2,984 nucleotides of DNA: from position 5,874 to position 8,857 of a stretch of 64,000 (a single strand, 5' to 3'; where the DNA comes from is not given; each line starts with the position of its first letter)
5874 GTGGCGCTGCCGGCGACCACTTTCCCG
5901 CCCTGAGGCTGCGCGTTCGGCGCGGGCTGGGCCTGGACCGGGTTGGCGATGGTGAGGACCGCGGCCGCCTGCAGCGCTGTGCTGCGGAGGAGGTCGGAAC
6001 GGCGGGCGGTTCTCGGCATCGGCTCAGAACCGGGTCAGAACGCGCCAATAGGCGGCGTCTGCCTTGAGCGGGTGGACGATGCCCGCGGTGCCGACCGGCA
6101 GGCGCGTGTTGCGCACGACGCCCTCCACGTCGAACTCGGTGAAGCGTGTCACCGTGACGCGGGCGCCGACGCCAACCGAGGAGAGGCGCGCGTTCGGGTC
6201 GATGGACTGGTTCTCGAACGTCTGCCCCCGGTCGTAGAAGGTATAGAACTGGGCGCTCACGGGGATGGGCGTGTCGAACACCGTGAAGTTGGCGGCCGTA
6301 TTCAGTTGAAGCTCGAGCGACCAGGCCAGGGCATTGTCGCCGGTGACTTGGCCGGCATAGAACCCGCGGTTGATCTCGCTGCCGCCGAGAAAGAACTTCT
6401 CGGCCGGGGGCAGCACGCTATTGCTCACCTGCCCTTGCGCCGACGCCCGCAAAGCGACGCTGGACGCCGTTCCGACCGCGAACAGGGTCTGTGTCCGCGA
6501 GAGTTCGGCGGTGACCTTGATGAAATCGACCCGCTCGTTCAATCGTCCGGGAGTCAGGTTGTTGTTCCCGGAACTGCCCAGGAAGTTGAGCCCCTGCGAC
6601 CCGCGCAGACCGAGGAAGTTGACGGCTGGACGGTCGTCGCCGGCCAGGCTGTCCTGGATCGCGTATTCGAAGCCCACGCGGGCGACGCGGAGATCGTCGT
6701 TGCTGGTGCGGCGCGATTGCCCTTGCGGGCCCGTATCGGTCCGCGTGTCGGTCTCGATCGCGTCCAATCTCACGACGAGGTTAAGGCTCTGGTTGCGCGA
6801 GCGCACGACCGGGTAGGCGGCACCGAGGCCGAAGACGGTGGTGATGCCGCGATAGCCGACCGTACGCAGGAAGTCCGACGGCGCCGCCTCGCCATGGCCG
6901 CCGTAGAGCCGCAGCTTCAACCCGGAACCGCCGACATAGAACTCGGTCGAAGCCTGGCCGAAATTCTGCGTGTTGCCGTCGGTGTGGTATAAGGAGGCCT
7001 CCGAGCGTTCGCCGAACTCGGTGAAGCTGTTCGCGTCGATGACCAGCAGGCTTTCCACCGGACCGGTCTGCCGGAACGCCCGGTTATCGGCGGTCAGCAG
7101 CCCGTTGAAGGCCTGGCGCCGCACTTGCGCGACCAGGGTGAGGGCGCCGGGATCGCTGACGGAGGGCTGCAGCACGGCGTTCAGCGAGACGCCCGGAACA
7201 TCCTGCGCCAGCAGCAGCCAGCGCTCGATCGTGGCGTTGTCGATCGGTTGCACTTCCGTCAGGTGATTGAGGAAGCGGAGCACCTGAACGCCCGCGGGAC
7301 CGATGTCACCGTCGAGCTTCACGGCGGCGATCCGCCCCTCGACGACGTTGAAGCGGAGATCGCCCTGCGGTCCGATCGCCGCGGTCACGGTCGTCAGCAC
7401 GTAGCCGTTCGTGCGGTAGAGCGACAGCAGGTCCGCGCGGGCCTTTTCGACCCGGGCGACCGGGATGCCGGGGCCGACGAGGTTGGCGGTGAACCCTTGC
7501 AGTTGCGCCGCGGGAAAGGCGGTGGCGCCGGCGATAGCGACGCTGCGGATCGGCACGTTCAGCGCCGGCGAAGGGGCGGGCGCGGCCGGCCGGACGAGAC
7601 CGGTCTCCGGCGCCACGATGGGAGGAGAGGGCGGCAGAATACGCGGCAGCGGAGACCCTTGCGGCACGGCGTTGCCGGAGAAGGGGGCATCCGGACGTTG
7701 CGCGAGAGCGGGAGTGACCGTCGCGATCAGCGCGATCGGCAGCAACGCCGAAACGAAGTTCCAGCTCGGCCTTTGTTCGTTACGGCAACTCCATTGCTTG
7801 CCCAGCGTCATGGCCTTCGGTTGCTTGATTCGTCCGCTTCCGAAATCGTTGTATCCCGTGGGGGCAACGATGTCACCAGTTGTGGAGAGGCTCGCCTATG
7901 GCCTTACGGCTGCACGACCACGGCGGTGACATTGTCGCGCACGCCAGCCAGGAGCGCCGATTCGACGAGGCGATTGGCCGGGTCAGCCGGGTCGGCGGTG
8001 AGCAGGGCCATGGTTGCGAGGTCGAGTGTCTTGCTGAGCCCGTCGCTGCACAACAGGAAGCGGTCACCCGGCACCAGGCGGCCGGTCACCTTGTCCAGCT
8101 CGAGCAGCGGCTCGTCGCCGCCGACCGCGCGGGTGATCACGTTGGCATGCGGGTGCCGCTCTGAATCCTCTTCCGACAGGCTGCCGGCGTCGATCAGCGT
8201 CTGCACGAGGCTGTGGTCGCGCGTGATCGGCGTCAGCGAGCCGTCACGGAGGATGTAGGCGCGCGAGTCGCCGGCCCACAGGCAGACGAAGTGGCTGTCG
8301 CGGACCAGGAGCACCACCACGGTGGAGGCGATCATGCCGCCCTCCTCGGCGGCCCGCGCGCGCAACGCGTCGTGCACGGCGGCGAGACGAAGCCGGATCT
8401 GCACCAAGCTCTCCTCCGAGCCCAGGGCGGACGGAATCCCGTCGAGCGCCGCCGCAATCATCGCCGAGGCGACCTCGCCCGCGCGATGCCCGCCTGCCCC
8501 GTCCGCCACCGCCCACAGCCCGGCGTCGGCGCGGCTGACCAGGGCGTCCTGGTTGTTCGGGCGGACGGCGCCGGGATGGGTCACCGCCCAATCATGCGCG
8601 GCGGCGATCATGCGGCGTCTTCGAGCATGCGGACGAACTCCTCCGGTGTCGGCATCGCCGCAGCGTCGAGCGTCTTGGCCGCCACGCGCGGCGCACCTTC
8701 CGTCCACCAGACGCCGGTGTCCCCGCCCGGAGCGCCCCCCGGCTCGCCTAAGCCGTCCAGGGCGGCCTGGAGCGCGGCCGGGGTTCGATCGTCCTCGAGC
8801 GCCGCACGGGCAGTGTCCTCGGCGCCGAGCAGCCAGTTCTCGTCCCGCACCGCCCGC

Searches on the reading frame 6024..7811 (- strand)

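Call 11: search_protein_families(library=pfam, proteins=[window:6024-7811:-], max_evalue=0.001)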
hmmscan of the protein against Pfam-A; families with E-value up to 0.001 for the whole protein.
window:6024-7811:- (595 aa): 3 families
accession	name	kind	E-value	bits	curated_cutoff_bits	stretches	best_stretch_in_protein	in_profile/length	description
PF03865.19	ShlB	-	9.1e-16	58.6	22.7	1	229-551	9-310/311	Haemolysin secretion/activation protein ShlB/FhaC/HecB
PF08479.16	POTRA_2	-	1.5e-08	34.8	24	1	87-159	2-76/76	POTRA domain, ShlB-type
PF01103.29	Omp85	-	1.4e-07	31.8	24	1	415-552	140-289/325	Omp85 superfamily domain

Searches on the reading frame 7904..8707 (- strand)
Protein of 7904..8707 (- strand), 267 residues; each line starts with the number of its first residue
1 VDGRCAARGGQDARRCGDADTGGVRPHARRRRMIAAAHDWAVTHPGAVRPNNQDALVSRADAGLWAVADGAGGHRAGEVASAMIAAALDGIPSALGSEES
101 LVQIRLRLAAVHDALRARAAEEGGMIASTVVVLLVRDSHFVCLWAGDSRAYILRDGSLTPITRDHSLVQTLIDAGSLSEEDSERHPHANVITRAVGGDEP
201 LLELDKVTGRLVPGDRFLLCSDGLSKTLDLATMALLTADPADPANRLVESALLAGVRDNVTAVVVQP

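Call 11: search_protein_families(library=pfam, proteins=[window:7904-8707:-], max_evalue=0.001)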
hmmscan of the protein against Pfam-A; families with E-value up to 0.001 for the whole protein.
window:7904-8707:- (267 aa): 2 families
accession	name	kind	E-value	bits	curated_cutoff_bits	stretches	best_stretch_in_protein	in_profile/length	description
PF13672.11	PP2C_2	-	5.4e-15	55.9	24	1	51-228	11-178/209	Protein phosphatase 2C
PF00481.26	PP2C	-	1.3e-09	38.5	20.3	1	57-166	29-141/255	Protein phosphatase 2C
